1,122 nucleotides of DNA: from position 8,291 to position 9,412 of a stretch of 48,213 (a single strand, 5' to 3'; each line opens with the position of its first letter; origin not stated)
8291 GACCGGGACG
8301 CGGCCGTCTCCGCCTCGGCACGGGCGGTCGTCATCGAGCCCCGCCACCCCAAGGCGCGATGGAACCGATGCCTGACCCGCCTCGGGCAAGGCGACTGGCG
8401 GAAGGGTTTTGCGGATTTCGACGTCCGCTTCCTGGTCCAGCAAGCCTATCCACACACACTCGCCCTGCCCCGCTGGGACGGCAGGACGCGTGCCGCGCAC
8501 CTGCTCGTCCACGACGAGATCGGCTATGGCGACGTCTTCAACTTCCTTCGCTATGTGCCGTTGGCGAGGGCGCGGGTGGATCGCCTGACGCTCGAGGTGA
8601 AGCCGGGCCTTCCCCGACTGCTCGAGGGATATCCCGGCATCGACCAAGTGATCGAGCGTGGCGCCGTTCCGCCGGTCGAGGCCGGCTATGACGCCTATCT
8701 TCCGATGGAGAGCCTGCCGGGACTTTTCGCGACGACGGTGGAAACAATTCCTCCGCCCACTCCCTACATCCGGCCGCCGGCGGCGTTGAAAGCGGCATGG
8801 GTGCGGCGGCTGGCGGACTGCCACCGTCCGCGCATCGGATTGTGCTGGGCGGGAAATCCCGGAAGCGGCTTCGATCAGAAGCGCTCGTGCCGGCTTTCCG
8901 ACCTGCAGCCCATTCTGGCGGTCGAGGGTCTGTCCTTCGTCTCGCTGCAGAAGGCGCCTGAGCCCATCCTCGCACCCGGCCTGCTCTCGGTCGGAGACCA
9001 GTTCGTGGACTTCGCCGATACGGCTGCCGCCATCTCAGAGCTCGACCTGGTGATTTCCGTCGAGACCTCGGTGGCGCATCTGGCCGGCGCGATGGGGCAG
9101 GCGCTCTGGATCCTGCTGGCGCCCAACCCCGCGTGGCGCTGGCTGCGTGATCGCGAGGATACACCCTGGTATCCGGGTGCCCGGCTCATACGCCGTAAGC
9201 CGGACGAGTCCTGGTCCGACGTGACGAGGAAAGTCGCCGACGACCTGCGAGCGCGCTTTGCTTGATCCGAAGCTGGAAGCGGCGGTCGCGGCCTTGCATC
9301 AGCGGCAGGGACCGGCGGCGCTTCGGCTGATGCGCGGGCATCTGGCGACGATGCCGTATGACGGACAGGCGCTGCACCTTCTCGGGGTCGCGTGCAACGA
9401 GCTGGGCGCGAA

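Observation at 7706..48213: Four TPR-GT9 (heptosyltransferase-like) fusions interleaved with the GT41 paralogs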

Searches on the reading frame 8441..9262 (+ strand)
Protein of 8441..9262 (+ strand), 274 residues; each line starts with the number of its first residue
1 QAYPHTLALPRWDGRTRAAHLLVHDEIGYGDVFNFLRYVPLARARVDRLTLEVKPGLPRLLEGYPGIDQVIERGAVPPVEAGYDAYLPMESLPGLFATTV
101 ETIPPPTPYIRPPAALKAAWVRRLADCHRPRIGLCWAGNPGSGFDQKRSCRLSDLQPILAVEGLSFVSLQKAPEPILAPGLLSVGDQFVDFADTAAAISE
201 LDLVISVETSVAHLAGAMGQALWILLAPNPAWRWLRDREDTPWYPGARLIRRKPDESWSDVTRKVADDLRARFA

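Call 49: predict_structure(alignment_id=A5)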
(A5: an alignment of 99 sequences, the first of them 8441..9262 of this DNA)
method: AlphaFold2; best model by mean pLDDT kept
length: 274 residues; sequences in the alignment: 99
mean_pLDDT: 93.5   pTM: 0.92
mean pLDDT of the five models: 93.5, 92.9, 92.3, 92.3, 92.2
residues with pLDDT >= 90: 232; 70-90: 29; 50-70: 12; < 50: 1
segments of 3 or more residues with pLDDT < 50: none
pLDDT, mean of each block of 10 residues (from residue 1): 72 95 94 96 97 97 96 82 93 96 88 98 97 96 91 97 97 79 96 98 97 98 95 89 95 96 98 97
secondary structure, 60 per line:
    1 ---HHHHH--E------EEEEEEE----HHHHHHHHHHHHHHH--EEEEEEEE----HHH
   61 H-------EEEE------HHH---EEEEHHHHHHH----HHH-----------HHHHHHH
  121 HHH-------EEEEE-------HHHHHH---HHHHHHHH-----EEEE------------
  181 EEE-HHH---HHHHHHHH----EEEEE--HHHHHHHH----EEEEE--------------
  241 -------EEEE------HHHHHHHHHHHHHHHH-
elements in order: H4-8 E18-24 H29-43 E46-53 H58-61 E69-72 E85-88 H89-95 H114-123 E131-135 H143-148 H152-159 E165-168 E181-183 H191-198 E203-207 H210-217 E222-226 E248-251 H258-273

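Call 51: fold_search(model_id=the predicted structure, library=pdb)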
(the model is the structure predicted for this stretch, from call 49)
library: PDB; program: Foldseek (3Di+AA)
matches with E <= 10: 1495; with E <= 0.001: 34
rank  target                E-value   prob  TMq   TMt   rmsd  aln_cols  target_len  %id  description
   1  1psw                  1.2e-07  1.00  0.59  0.50   6.6       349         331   16  Structure of E. coli ADP-heptose lps heptosyltransferase II (released 2003-07-08)
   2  3tov_A                4.0e-07  1.00  0.60  0.48   5.8       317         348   11  The crystal structure of the glycosyl transferase family 9 from Veillonella parvula DSM 2008 (released 2011-09-21)
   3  9grx_1                4.9e-06  1.00  0.65  0.46   6.0       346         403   12  NDH-PSI-LHCI supercomplex from S. oleracea (released 2025-02-12)
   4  3tov_B                4.9e-06  1.00  0.57  0.47   8.5       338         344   12  The crystal structure of the glycosyl transferase family 9 from Veillonella parvula DSM 2008 (released 2011-09-21)
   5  6dfe_B                7.7e-06  1.00  0.56  0.48   7.1       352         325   12  The structure of a ternary complex of E. coli WaaC (released 2018-09-05)
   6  2h1h_B                2.3e-05  1.00  0.55  0.49   7.0       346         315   14  E. coli heptosyltransferase WaaC with ADP-2-deoxy-2-fluoro heptose (released 2007-05-22)
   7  2gt1_A                3.0e-05  1.00  0.56  0.49   6.8       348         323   13  E. coli heptosyltransferase WaaC. (released 2007-05-01)
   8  2h1h_A                3.4e-05  1.00  0.58  0.51   6.4       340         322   14  E. coli heptosyltransferase WaaC with ADP-2-deoxy-2-fluoro heptose (released 2007-05-22)
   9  4rb4_L                3.4e-05  1.00  0.50  0.39   8.7       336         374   12  Crystal structure of dodecameric iron-containing heptosyltransferase TibC in complex with ADP-D-beta-D-heptose at 3.9  (released 2014-11-05)
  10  2gt1_B                5.3e-05  1.00  0.54  0.49   6.6       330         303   13  E. coli heptosyltransferase WaaC. (released 2007-05-01)
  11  4rap_J                5.9e-05  1.00  0.55  0.41   7.8       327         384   12  Crystal structure of bacterial iron-containing dodecameric glycosyltransferase TibC from enterotoxigenic E.coli H10407 (released 2014-10-29)
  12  4rap_D                6.6e-05  1.00  0.56  0.42   7.9       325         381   11  Crystal structure of bacterial iron-containing dodecameric glycosyltransferase TibC from enterotoxigenic E.coli H10407 (released 2014-10-29)
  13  4rap_A                8.3e-05  1.00  0.53  0.40   8.0       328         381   11  Crystal structure of bacterial iron-containing dodecameric glycosyltransferase TibC from enterotoxigenic E.coli H10407 (released 2014-10-29)
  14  4rb4_C                8.3e-05  1.00  0.54  0.40   8.0       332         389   12  Crystal structure of dodecameric iron-containing heptosyltransferase TibC in complex with ADP-D-beta-D-heptose at 3.9  (released 2014-11-05)
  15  2h1f_A                8.8e-05  1.00  0.54  0.48   7.2       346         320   12  E. coli heptosyltransferase WaaC with ADP (released 2007-05-22)
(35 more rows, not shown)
